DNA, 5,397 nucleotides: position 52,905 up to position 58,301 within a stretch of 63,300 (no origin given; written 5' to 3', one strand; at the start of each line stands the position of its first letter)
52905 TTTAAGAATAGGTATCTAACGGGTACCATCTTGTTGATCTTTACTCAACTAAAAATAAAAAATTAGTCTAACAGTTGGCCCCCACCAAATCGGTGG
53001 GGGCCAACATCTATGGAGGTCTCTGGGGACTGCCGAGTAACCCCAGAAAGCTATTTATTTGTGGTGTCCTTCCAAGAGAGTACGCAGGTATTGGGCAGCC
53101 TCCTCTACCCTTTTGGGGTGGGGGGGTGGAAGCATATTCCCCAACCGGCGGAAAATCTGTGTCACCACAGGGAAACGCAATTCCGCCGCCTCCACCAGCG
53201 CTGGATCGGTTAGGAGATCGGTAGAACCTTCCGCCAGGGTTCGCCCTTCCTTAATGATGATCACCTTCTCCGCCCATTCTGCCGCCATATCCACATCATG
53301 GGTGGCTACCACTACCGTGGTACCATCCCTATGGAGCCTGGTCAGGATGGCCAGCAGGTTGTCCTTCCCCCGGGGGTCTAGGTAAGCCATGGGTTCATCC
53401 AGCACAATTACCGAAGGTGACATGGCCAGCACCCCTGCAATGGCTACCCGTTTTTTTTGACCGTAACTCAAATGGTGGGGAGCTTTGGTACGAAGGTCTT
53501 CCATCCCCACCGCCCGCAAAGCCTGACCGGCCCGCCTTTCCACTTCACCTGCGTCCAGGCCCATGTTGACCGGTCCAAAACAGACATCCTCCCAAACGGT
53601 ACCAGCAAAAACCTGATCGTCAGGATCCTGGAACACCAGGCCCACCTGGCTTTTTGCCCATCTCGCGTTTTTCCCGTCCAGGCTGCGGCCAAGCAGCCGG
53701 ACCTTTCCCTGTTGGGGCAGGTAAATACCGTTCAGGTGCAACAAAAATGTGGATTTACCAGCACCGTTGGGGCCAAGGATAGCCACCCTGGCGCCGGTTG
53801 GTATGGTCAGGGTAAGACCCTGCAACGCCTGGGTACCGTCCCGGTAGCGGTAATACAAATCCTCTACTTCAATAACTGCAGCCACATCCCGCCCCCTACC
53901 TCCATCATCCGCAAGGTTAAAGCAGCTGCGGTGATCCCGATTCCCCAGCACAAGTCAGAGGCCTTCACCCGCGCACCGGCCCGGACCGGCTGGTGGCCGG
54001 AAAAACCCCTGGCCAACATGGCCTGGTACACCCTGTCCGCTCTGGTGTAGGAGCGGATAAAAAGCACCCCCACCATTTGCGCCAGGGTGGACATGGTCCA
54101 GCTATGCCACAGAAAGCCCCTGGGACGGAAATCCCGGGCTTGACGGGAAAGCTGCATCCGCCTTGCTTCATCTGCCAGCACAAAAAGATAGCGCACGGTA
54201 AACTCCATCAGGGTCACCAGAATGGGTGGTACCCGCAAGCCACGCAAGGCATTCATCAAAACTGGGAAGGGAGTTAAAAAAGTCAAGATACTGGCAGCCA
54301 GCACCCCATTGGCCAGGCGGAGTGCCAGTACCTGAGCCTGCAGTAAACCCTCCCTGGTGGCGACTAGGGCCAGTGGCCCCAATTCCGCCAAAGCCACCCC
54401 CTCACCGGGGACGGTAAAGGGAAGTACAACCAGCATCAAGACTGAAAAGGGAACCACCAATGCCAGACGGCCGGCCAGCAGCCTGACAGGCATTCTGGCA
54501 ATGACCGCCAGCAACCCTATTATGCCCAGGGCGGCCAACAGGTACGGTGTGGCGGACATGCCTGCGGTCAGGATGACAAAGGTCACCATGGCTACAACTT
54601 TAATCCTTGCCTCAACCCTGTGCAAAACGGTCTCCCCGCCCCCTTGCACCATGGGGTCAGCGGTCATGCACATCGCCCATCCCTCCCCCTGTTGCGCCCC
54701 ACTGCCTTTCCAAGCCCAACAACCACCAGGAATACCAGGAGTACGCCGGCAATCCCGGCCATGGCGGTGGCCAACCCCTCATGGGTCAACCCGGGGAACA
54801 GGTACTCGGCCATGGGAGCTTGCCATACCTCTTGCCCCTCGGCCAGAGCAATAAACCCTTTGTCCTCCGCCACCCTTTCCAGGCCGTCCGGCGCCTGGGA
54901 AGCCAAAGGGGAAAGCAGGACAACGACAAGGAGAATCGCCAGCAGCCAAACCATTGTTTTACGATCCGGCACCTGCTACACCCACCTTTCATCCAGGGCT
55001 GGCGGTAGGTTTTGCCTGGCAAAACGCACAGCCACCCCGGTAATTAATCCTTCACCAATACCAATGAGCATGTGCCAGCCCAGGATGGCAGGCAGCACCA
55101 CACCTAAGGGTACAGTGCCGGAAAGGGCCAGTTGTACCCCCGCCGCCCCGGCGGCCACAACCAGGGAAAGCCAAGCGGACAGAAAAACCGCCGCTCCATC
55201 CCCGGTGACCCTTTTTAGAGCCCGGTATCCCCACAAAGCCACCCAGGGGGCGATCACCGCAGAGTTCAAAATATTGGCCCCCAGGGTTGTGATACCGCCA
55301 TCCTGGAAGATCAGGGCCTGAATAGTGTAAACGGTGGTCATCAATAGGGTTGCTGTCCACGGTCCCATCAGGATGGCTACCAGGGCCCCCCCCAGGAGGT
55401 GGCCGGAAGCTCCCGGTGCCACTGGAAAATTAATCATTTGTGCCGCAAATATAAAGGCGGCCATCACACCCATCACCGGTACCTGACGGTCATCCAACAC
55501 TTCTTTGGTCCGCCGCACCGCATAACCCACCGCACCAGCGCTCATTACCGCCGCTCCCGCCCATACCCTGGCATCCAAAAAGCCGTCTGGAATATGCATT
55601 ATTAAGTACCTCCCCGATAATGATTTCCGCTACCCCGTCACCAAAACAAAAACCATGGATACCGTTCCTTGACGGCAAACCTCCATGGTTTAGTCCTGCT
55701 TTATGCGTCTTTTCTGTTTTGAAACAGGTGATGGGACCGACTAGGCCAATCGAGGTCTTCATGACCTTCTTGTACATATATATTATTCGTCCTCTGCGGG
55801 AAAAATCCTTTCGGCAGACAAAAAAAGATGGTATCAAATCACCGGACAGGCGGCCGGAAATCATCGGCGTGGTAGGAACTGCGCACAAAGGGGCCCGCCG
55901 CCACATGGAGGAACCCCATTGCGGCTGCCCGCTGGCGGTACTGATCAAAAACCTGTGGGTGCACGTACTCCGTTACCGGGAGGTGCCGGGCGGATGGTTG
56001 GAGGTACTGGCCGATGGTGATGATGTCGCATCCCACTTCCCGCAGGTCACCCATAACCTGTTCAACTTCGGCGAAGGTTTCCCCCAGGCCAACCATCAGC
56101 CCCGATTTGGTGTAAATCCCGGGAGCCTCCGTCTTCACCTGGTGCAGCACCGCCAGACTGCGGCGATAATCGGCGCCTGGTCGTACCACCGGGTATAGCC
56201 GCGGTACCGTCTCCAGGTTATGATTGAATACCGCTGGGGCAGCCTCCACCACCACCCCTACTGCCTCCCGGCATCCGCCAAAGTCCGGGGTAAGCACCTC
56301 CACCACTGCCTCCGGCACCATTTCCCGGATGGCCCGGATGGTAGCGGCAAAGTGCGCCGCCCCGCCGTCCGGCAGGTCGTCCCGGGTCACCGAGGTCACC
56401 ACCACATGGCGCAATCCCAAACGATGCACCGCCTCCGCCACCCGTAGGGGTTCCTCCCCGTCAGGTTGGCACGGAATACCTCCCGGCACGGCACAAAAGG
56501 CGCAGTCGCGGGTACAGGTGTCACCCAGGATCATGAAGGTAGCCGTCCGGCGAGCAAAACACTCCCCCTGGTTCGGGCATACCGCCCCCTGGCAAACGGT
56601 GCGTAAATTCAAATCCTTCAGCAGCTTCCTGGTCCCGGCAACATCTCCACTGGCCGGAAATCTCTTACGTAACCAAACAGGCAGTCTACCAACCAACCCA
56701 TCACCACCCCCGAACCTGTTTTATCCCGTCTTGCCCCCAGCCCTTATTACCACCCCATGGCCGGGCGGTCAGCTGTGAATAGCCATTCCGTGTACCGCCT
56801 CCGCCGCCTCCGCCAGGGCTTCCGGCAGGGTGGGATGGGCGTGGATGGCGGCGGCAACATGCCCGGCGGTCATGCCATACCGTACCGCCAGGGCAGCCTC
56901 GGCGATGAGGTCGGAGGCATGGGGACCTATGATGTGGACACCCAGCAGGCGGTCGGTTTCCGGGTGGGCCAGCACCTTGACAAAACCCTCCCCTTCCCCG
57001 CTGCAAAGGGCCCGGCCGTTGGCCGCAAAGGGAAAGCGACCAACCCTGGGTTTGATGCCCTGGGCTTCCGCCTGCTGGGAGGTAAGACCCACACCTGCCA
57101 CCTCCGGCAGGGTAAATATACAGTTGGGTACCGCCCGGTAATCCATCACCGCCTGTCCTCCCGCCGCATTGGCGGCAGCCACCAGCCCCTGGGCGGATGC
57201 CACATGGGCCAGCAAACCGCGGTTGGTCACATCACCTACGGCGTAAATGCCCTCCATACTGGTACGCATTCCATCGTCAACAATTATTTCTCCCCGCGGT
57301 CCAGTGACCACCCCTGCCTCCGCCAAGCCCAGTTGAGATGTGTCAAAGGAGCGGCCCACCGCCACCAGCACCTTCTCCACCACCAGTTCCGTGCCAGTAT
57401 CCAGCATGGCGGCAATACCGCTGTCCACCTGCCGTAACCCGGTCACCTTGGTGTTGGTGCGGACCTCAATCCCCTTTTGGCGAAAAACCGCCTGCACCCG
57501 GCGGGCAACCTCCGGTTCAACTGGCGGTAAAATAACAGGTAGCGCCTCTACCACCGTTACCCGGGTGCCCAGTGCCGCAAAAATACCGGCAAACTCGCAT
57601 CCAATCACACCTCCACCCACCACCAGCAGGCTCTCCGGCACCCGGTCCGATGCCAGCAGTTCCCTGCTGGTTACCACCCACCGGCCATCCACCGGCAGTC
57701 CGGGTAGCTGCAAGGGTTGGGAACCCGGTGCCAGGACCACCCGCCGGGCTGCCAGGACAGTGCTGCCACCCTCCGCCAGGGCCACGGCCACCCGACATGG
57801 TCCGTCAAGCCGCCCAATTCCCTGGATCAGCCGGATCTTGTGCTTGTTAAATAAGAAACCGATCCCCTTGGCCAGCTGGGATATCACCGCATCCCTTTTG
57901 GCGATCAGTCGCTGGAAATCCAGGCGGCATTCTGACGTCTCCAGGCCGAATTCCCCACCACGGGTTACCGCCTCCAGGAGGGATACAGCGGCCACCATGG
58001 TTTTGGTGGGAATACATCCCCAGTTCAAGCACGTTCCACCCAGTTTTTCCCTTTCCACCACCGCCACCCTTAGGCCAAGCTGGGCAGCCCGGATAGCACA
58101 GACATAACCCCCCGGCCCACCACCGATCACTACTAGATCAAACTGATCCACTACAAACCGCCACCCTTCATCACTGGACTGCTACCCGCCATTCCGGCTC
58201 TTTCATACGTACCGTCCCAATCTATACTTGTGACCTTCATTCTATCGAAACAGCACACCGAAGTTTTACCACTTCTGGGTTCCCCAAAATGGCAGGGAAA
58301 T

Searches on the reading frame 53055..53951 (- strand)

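Call 43: search_protein_families(library=pfam, proteins=[window:53055-53951:-], max_evalue=0.0001)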
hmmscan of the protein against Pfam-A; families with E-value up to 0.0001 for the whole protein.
window:53055-53951:- (298 aa): 3 families
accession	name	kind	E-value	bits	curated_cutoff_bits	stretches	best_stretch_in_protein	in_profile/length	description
PF00005.33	ABC_tran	-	8.7e-33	114.3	25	1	43-189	1-137/137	ABC transporter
PF13304.12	AAA_21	-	2.2e-12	48.1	27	1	144-219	221-299/304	AAA domain, putative AbiEii toxin, Type IV TA system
PF02463.25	SMC_N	-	8.6e-06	25.8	40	0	56-232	27-210/220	RecF/RecN/SMC N terminal domain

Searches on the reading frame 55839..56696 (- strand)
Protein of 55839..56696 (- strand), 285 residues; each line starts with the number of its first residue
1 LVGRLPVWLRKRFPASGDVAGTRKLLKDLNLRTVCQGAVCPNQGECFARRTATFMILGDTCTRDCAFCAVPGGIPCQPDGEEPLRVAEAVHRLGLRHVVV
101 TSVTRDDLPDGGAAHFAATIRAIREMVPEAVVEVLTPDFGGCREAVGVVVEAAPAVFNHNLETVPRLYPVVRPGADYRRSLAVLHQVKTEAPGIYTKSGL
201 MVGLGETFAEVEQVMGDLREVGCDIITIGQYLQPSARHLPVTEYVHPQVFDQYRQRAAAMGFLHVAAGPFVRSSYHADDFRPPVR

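Call 43: search_protein_families(library=pfam, proteins=[window:55839-56696:-], max_evalue=0.0001)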
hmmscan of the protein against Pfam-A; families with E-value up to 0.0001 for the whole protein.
window:55839-56696:- (285 aa): 1 family
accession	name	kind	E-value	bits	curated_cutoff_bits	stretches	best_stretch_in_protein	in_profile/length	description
PF04055.27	Radical_SAM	-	9.2e-17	62.1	29.5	1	55-216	1-164/166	Radical SAM superfamily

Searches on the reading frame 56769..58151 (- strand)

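Call 43: search_protein_families(library=pfam, proteins=[window:56769-58151:-], max_evalue=0.0001)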
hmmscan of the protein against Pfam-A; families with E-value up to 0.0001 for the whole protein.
window:56769-58151:- (460 aa): 10 families
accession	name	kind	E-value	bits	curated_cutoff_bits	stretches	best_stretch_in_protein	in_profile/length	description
PF07992.20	Pyr_redox_2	-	8.6e-71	239.2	26.1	1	4-322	1-291/291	Pyridine nucleotide-disulphide oxidoreductase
PF02852.28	Pyr_redox_dim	-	1.5e-37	128.6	25.3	1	341-450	1-110/110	Pyridine nucleotide-disulphide oxidoreductase, dimerisation domain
PF00070.33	Pyr_redox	-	3.6e-25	88.7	22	1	175-245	2-72/82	Pyridine nucleotide-disulphide oxidoreductase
PF13738.12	Pyr_redox_3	-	4.7e-15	56.1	30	2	132-306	122-305/305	Pyridine nucleotide-disulphide oxidoreductase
PF03486.20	HI0933_like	-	4.8e-08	33.2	50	1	5-37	2-34/244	HI0933-like protein Rossmann domain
PF01266.30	DAO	-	5e-08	33.3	27.9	0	5-40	1-38/353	FAD dependent oxidoreductase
PF01134.28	GIDA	-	1e-07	31.9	22.1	1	5-83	1-78/391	Glucose inhibited division protein A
PF00890.30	FAD_binding_2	-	2.1e-07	31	20.4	1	5-41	1-37/414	FAD binding domain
PF12831.13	FAD_oxidored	-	4.3e-07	30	27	1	5-41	1-38/416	FAD dependent oxidoreductase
PF13450.12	NAD_binding_8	-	2.3e-06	28.2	21.9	1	8-43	1-37/68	NAD(P)-binding Rossmann-like domain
